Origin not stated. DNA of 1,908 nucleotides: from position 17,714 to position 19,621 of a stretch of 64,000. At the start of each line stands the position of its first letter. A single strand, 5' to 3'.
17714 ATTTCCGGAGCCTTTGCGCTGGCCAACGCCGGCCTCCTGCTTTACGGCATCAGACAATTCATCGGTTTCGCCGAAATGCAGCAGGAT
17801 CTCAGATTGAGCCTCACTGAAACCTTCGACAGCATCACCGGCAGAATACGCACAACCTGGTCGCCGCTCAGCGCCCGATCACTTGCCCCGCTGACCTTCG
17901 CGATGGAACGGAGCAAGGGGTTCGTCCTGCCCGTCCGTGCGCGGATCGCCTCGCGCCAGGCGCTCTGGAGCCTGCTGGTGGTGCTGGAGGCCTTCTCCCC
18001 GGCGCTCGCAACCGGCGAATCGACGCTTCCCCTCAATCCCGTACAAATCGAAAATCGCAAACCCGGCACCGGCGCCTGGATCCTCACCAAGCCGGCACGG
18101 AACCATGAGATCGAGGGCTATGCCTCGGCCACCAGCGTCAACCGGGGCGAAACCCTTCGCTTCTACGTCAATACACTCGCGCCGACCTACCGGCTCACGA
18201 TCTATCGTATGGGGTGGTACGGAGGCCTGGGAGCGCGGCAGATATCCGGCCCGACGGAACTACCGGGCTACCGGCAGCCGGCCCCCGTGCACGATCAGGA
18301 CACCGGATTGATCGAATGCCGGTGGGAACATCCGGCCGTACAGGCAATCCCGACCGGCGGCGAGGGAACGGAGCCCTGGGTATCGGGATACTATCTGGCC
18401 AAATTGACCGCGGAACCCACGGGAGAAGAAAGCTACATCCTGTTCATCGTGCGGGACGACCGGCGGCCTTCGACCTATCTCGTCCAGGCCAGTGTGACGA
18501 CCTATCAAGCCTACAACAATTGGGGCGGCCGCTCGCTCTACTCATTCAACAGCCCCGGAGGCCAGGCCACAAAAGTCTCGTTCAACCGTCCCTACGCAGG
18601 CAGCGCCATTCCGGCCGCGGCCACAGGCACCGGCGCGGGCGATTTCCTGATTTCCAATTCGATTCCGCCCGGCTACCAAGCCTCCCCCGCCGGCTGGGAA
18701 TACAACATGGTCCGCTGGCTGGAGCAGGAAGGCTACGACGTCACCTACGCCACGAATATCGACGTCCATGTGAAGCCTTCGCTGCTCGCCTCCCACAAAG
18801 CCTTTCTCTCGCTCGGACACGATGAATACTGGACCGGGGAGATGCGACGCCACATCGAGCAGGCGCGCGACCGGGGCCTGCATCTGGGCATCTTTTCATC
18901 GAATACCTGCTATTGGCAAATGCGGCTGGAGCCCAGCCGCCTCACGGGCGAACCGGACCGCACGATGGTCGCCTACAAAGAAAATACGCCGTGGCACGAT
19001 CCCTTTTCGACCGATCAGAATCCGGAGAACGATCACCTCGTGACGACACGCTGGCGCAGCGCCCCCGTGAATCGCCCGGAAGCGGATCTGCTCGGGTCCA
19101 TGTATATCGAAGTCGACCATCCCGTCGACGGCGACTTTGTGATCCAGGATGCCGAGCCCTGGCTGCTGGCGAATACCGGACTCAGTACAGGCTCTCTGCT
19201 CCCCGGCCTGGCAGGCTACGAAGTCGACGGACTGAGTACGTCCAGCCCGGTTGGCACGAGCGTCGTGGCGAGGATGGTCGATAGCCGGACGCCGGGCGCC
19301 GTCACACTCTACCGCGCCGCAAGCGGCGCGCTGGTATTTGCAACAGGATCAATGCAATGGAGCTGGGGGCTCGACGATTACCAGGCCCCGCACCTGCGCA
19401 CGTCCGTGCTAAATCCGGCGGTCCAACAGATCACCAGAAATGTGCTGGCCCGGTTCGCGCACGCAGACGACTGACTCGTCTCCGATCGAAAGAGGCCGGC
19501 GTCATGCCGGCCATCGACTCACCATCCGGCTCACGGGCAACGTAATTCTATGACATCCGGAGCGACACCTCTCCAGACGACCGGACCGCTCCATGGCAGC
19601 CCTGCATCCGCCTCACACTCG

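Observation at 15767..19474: GT2 synthase fused through an internal signal-peptide-like segment to a dimethylformamidase-like domain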

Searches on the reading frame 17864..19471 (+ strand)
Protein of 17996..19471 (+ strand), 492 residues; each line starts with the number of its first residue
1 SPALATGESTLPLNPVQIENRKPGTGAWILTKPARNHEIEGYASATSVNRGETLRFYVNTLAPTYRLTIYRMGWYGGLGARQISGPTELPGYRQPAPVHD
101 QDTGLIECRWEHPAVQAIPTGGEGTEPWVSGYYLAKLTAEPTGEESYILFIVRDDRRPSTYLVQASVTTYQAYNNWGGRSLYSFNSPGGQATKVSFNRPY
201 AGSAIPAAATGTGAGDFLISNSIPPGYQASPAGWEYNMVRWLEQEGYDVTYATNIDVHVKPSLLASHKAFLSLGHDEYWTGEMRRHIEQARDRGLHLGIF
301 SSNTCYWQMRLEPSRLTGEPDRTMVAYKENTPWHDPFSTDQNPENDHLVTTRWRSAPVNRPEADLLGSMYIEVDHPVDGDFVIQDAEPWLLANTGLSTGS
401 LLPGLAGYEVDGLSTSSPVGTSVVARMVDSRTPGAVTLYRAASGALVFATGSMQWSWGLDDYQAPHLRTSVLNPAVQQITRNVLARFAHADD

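Call 13: search_solved_structures(query=window:17996-19471:+, max_evalue=10, show_alignments=3)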
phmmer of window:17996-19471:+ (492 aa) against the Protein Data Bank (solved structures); distinct sequences matched with E-value up to 10: 0.

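Call 15: find_homologous_proteins(query=window:18011-19471:+, max_evalue=0.001)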
Query window:18011-19471:+ (487 aa): 3830 proteins with E <= 0.001 among 8000 candidates; the best 120 are listed.
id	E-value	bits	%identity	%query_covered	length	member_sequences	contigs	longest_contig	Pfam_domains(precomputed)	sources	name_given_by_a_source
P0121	2.0e-221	754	67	98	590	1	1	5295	PF20254.4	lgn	-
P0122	9.3e-194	663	76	77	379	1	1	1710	PF20254.4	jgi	jgi:hypothetical protein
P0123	3.6e-181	621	58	97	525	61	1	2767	PF20254.4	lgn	-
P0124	6.2e-180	617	58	98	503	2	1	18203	PF20254.4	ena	-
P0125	1.5e-179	616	57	98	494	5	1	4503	PF20254.4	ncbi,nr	ncbi:MAG TPA: N,N-dimethylformamidase beta subunit family domain-containing protein [Nitrospiraceae 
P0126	2.4e-179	615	57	99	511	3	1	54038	PF20254.4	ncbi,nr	ncbi:MAG: uncharacterized protein K0S45_1163 [Nitrospira sp.]|nr:uncharacterized protein [Nitrospira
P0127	1.7e-178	612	59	98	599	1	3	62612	PF00801.27,PF20254.4,PF18911.7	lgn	-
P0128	2.5e-178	612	58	97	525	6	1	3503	PF20254.4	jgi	jgi:hypothetical protein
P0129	6.0e-177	607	58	97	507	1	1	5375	PF20254.4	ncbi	ncbi:MAG: N,N-dimethylformamidase beta subunit family domain-containing protein [Nitrospiraceae bact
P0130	1.6e-176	606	56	98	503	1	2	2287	PF20254.4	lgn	-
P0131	3.5e-176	605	56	99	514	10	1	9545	PF20254.4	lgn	-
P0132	3.7e-176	605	58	97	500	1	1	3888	PF20254.4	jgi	jgi:hypothetical protein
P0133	9.7e-176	603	56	99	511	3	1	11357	PF20254.4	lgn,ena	-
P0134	1.1e-175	603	58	98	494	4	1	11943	PF20254.4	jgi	-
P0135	1.8e-175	602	55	99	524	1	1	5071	PF20254.4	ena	-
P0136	2.3e-175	602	57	97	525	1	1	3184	PF20254.4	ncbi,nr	ncbi:MAG TPA: N,N-dimethylformamidase beta subunit family domain-containing protein [Nitrospiraceae 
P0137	2.8e-175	602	56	99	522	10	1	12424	PF20254.4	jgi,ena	-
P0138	3.7e-175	601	56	100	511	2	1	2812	PF20254.4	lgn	-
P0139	6.6e-175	601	56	99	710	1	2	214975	PF20254.4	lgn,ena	-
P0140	9.9e-175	600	57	98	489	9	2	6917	PF20254.4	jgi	jgi:hypothetical protein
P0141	3.5e-174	598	56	98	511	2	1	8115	PF20254.4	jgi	jgi:hypothetical protein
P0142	5.0e-174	598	57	97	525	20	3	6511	PF20254.4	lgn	-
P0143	6.7e-174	597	58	98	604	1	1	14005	PF22352.3,PF00801.27,PF20254.4,PF18911.7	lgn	-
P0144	1.2e-173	596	59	97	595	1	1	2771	PF22352.3,PF00801.27,PF20254.4,PF18911.7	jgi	jgi:hypothetical protein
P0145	1.3e-173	596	56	97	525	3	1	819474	PF20254.4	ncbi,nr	ncbi:MAG: hypothetical protein P0119_09100 [Nitrospira sp.]|nr:hypothetical protein [Nitrospira sp.]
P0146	1.5e-173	596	56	99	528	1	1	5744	PF20254.4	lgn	-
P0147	1.6e-173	596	57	98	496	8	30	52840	PF20254.4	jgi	jgi:N,N-dimethylformamidase beta subunit-like protein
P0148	1.7e-173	596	56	99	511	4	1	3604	PF20254.4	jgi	jgi:hypothetical protein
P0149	1.7e-173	596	56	98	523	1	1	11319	PF20254.4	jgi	jgi:hypothetical protein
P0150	4.9e-173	594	58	98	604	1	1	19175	PF00801.27,PF20254.4,PF18911.7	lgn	-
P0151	5.5e-173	594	59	98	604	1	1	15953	PF00801.27,PF20254.4,PF18911.7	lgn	-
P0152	1.0e-172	593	58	97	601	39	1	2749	PF22352.3,PF00801.27,PF20254.4,PF18911.7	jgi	jgi:hypothetical protein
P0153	1.2e-172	593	56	97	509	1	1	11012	PF20254.4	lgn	-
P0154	1.9e-172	592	58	98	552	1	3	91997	PF20254.4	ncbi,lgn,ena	-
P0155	3.4e-172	592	56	99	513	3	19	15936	PF20254.4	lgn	-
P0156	4.2e-172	591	56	99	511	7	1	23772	PF20254.4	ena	-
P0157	6.0e-172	591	55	99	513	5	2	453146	PF20254.4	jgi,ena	-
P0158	1.1e-171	590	56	99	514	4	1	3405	PF20254.4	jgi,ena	-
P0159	1.4e-171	590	56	98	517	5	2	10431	PF20254.4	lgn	-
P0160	1.6e-171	589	59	97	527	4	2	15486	PF20254.4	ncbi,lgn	-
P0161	3.6e-171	588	58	97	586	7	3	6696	PF00801.27,PF20254.4,PF18911.7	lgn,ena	-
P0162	5.1e-171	588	56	98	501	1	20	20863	PF20254.4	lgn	-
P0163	5.3e-171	588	59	97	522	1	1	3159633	PF20254.4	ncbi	ncbi:MAG: DUF6605 domain-containing protein [Nitrospiraceae bacterium]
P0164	5.7e-171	588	56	98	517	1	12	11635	PF20254.4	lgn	-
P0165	1.0e-170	587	56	97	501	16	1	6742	PF20254.4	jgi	jgi:N,N-dimethylformamidase beta subunit-like protein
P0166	2.0e-170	586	57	97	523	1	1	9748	PF20254.4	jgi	jgi:hypothetical protein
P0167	3.3e-170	585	58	97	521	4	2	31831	PF20254.4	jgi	jgi:hypothetical protein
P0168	1.0e-169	583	55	98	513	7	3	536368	PF20254.4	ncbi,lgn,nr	ncbi:MAG TPA: hypothetical protein IGR89_10350 [Oscillatoriaceae cyanobacterium M7585_C2015_266]|nr:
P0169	1.6e-169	583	56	99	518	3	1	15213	PF20254.4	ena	-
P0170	2.1e-169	582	55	98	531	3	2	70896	PF20254.4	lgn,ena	-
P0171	2.2e-169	582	57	97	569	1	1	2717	PF20254.4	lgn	-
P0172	2.3e-169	582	58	98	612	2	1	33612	PF20254.4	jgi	jgi:hypothetical protein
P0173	3.0e-169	582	56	97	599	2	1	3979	PF00801.27,PF20254.4,PF18911.7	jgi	jgi:hypothetical protein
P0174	3.7e-169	582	55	98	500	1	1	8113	PF20254.4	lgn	-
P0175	6.9e-169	581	57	97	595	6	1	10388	PF00801.27,PF20254.4,PF18911.7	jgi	jgi:hypothetical protein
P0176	7.7e-169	581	56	99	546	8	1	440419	PF20254.4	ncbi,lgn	-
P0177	7.7e-169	581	56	97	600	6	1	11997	PF00801.27,PF20254.4,PF18911.7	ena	-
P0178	1.1e-168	580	55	98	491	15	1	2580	PF20254.4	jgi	-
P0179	1.4e-168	580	56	98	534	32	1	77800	PF20254.4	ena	-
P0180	1.4e-168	580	57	97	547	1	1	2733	PF20254.4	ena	-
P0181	1.5e-168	580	55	98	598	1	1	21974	PF00801.27,PF20254.4,PF18911.7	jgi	jgi:hypothetical protein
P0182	1.9e-168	579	56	97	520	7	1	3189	PF20254.4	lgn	-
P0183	1.9e-168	579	56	97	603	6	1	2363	PF00801.27,PF20254.4,PF18911.7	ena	-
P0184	2.2e-168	579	56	98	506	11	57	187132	PF20254.4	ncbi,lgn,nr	ncbi:MAG: hypothetical protein UZ03_NOB001000679 [Nitrospira sp. OLB3]|nr:MAG: hypothetical protein 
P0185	2.7e-168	579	57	97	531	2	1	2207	PF20254.4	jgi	jgi:hypothetical protein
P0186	2.8e-168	579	58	97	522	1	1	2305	PF20254.4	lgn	-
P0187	3.3e-168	578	55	98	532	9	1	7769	PF20254.4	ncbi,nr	ncbi:MAG TPA: N,N-dimethylformamidase beta subunit family domain-containing protein [Nitrospira sp.]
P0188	4.0e-168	578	57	97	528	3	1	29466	PF20254.4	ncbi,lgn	-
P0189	5.1e-168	578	56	97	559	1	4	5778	PF20254.4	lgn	-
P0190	6.7e-168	577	57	98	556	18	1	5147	PF20254.4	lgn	-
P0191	8.3e-168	577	56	98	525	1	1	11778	PF20254.4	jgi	jgi:hypothetical protein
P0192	1.0e-167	577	54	98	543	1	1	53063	PF20254.4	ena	-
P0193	1.1e-167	577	58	96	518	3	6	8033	PF20254.4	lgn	-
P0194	1.6e-167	576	57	98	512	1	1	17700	PF20254.4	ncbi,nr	ncbi:MAG TPA: N,N-dimethylformamidase beta subunit family domain-containing protein [Nitrospira sp.]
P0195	1.9e-167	576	56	97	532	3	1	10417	PF20254.4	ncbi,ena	-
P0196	1.9e-167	576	55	98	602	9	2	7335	PF00801.27,PF20254.4,PF18911.7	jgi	jgi:hypothetical protein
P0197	4.2e-167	575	55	98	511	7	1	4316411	PF20254.4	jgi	jgi:hypothetical protein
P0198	5.2e-167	575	57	97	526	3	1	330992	PF20254.4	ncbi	ncbi:MAG TPA: N,N-dimethylformamidase beta subunit family domain-containing protein [Trichocoleus sp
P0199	5.5e-167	574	57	97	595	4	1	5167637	PF00801.27,PF20254.4,PF18911.7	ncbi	ncbi:N,N-dimethylformamidase beta subunit family domain-containing protein [Nitrospira sp. Nam74]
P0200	6.2e-167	574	55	98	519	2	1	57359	PF20254.4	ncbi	-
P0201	6.5e-167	574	55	97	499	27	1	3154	PF20254.4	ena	-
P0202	1.4e-166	573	56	98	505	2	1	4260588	PF20254.4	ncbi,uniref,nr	ncbi:N,N-dimethylformamidase beta subunit family domain-containing protein [Leptolyngbya ohadii]|uni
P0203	1.5e-166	573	57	97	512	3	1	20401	PF20254.4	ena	-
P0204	2.5e-166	572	57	97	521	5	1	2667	PF20254.4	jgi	jgi:hypothetical protein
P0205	2.8e-166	572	56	97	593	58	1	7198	PF00801.27,PF20254.4,PF18911.7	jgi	jgi:hypothetical protein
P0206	3.7e-166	572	56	98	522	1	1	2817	PF20254.4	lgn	-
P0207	4.8e-166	571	56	97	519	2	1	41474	PF20254.4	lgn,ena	-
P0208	4.8e-166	571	55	98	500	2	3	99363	PF20254.4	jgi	jgi:hypothetical protein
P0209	5.4e-166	571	56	98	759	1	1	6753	PF00754.32,PF22633.4,PF20254.4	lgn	-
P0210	5.7e-166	571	56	97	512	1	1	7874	PF20254.4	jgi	jgi:hypothetical protein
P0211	5.9e-166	571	56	97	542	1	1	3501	PF20254.4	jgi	jgi:hypothetical protein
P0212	7.8e-166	571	57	96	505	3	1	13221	PF20254.4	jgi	jgi:hypothetical protein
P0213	8.7e-166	570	56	97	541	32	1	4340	PF20254.4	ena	-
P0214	1.4e-165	570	54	98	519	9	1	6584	PF20254.4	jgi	jgi:hypothetical protein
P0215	1.4e-165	570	55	98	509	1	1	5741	PF20254.4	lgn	-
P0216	1.4e-165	570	55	97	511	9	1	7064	PF20254.4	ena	-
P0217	1.6e-165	570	57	97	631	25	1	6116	PF00801.27,PF20254.4,PF18911.7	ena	-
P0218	1.7e-165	570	55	98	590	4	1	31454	PF00801.27,PF20254.4,PF18911.7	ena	-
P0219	1.8e-165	569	56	97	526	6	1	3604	PF20254.4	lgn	-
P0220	3.0e-165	569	55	98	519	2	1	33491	PF20254.4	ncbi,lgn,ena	-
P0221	4.0e-165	568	54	98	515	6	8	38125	PF20254.4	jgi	jgi:hypothetical protein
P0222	6.9e-165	568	57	97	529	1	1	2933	PF20254.4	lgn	-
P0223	7.2e-165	567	56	97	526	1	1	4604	PF20254.4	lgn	-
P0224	7.9e-165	567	56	97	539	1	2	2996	PF20254.4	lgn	-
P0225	9.8e-165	567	55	98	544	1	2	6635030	PF20254.4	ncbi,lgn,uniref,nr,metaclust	ncbi:hypothetical protein Nos7524_0852 [Nostoc sp. PCC 7524]|uniref:N,N-dimethylformamidase beta sub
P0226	9.9e-165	567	55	97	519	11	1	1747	PF20254.4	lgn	-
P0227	1.1e-164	567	55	98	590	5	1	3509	PF00801.27,PF20254.4,PF18911.7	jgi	-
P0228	1.8e-164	566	55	98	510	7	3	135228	PF20254.4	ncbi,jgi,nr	ncbi:MAG: hypothetical protein MUC60_11475 [Oscillatoria sp. Prado101]|jgi:hypothetical protein|nr:h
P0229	2.0e-164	566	57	97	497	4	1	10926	PF20254.4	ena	-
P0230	2.0e-164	566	56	97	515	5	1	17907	PF20254.4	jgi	jgi:hypothetical protein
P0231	2.6e-164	566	55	98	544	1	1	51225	PF20254.4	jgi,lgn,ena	jgi:hypothetical protein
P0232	2.8e-164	566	53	99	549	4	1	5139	PF20254.4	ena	-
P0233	2.8e-164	566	55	98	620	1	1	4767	PF00801.27,PF20254.4,PF18911.7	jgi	-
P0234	3.4e-164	565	56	98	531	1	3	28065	PF20254.4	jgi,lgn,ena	jgi:hypothetical protein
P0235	4.2e-164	565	54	98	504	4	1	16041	PF20254.4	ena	-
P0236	7.1e-164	564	55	98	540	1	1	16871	PF20254.4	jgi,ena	-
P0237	9.5e-164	564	55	97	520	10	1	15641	PF20254.4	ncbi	-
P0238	1.3e-163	563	57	97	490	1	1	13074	PF20254.4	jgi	jgi:hypothetical protein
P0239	1.4e-163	563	53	97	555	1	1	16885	PF20254.4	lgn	-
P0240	1.5e-163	563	55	98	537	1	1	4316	PF20254.4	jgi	jgi:hypothetical protein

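Call 21: find_encoding_contigs(protein=P0225, flank=8000, max_places=1)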
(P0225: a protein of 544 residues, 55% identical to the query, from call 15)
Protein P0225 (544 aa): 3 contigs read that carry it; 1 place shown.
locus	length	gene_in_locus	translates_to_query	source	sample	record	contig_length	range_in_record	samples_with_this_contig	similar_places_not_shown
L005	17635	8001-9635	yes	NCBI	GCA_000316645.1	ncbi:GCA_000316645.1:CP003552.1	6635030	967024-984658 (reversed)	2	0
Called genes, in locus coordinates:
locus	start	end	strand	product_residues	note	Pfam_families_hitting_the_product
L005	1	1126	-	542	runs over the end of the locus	PF13231:PMT_2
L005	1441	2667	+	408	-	PF13641:Glyco_tranf_2_3, PF00535:Glycos_transf_2, PF04138:GtrA_DPMS_TM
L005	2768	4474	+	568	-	-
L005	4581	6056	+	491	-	PF13231:PMT_2 (weak)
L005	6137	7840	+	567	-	-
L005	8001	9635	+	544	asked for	PF20254:DMFA2_C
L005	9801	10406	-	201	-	PF11780:DUF3318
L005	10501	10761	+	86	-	-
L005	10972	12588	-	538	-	PF00395:SLH (weak), PF04966:OprB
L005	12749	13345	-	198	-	PF13545:HTH_Crp_2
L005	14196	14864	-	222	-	PF01865:PhoU_div (faint), PF01895:PhoU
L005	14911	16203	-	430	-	PF00512:HisKA, PF02518:HATPase_c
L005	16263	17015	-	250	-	PF00072:Response_reg, PF00486:Trans_reg_C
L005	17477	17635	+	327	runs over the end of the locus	-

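Call 22: find_encoding_contigs(protein=P0199, flank=8000, max_places=1)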
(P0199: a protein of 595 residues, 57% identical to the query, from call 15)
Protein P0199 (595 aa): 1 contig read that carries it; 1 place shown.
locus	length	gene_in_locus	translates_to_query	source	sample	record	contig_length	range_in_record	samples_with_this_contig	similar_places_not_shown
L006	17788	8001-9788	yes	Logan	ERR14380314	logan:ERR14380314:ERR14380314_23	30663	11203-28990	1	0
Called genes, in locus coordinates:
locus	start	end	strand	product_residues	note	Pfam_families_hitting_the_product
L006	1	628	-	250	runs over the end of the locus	-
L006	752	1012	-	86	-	-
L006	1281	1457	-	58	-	-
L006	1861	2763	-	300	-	PF06119:NIDO, PF07589:PEP_exosort_dom (weak)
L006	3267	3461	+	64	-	-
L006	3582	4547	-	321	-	PF01544:CorA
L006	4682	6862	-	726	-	PF13089:PP_kinase_N, PF02503:PP_kinase, PF17941:PP_kinase_C_1, PF13091:PLDc_2 (faint), PF13090:PP_kinase_C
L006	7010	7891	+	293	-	PF13370:Fer4_13, PF14597:Lactamase_B_5, PF00753:Lactamase_B (faint)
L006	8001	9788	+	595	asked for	PF20254:DMFA2_C, PF00801:PKD, PF18911:PKD_4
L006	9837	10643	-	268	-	PF01182:Glucosamine_iso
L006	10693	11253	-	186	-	PF01814:Hemerythrin (weak)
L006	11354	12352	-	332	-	PF04389:Peptidase_M28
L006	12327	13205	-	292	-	PF23441:SDR, PF00106:adh_short, PF08659:KR, PF13561:adh_short_C2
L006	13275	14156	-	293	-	PF13483:Lactamase_B_3, PF12706:Lactamase_B_2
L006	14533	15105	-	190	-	PF01814:Hemerythrin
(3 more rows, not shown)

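Call 23: find_encoding_contigs(protein=P0145, flank=8000, max_places=1)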
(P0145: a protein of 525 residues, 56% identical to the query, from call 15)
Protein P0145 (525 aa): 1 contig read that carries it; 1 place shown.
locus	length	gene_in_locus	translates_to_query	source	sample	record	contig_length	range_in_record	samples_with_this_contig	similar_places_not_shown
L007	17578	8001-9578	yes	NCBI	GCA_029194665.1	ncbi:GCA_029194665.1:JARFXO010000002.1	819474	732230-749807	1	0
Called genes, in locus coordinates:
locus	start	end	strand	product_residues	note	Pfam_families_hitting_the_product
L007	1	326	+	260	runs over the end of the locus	PF01695:IstB_IS21, PF00308:Bac_DnaA (weak)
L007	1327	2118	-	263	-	-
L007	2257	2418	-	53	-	-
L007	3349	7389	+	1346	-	PF01833:TIG (faint)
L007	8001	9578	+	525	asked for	PF20254:DMFA2_C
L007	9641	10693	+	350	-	PF13439:Glyco_transf_4, PF13579:Glyco_trans_4_4, PF00534:Glycos_transf_1, PF13692:Glyco_trans_1_4, PF13524:Glyco_trans_1_2 (weak), PF20706:GT4-conflict (weak)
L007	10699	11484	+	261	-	PF01182:Glucosamine_iso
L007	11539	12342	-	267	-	PF01209:Ubie_methyltran, PF01135:PCMT (weak), PF13489:Methyltransf_23, PF07021:MetW (weak), PF13847:Methyltransf_31, PF08241:Methyltransf_11, PF08242:Methyltransf_12, PF13649:Methyltransf_25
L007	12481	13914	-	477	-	PF14691:Fer4_20, PF00070:Pyr_redox (weak), PF00890:FAD_binding_2 (weak), PF01266:DAO (weak), PF01494:FAD_binding_3 (weak), PF07992:Pyr_redox_2, PF13450:NAD_binding_8, PF01593:Amino_oxidase, +4 more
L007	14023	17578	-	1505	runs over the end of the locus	PF00310:GATase_2, PF04898:Glu_syn_central, PF01645:Glu_synthase, PF01493:GXGXG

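Call 24: search_protein_representatives(protein=window:18011-19471:+)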
Query: 487 residues. Proteins with E-value up to 0.001 (for the whole library): 9236; up to 1e-10: 5713; up to 1e-30: 2443. The best 150 are listed.
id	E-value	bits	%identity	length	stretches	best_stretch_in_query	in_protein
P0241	3.7e-231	784.5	49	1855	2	7-482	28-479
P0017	1.8e-227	772.3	69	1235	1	7-487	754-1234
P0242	9.0e-171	585.2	56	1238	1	8-483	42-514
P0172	7.2e-170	582.3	59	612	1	6-483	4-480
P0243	5.4e-164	562.9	57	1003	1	6-483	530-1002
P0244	6.8e-157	539.5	45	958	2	9-483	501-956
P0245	9.5e-157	539.0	54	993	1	8-485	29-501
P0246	4.4e-156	536.8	53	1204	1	8-480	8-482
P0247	8.5e-155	532.6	55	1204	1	11-480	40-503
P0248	4.4e-153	526.9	54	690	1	8-483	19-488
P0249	5.4e-152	523.3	54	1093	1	7-485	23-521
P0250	8.2e-151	519.4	56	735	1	7-485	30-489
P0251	1.6e-150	518.4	56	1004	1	13-485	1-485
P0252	6.8e-150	516.4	56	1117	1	8-483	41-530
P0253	3.4e-149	514.1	53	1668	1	9-483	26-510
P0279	7.8e-135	466.7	54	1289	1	22-483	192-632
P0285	1.2e-132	459.5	50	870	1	8-483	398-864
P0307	3.4e-126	438.2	50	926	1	3-483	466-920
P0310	1.2e-125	436.4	52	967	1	9-483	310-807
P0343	1.8e-119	416.0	49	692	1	9-483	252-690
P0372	1.3e-110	386.8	49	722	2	19-482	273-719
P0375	3.3e-110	385.5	47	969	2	9-195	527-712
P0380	7.5e-109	381.0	51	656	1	9-482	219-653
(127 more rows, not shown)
